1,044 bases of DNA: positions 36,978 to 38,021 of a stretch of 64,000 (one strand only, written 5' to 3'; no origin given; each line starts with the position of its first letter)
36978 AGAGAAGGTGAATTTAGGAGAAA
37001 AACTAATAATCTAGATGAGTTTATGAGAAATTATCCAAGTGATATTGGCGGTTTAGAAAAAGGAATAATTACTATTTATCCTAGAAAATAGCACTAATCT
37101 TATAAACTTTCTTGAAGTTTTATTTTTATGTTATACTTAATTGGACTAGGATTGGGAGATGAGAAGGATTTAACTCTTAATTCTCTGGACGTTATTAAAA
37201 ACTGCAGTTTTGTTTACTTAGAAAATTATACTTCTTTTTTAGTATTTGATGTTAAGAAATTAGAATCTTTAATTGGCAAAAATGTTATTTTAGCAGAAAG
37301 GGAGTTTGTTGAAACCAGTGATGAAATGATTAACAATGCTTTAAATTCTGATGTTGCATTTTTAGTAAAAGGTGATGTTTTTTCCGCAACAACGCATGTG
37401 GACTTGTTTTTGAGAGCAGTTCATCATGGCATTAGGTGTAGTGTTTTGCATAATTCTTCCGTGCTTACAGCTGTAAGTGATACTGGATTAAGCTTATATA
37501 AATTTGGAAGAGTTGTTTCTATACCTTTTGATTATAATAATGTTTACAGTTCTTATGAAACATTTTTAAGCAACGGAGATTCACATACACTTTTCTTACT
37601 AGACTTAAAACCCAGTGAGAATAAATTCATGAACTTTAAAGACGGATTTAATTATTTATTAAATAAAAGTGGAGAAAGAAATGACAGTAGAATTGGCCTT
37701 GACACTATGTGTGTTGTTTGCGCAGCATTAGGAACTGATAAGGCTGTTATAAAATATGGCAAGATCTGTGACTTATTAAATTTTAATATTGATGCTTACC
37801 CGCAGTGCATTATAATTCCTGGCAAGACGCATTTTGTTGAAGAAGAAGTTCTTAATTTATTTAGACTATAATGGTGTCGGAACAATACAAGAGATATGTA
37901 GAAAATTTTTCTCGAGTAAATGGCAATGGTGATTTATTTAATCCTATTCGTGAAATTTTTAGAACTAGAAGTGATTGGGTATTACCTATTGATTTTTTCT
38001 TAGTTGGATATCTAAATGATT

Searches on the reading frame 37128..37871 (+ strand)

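Call 39: search_protein_families(library=pfam, proteins=[window:37128-37871:+], max_evalue=0.0001)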
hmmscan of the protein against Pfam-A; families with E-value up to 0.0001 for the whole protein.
window:37128-37871:+ (247 aa): 1 family
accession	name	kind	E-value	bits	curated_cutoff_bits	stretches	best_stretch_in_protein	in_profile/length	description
PF00590.25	TP_methylase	-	3.8e-18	66.7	27.8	1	1-208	1-203/212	Tetrapyrrole (Corrin/Porphyrin) Methylases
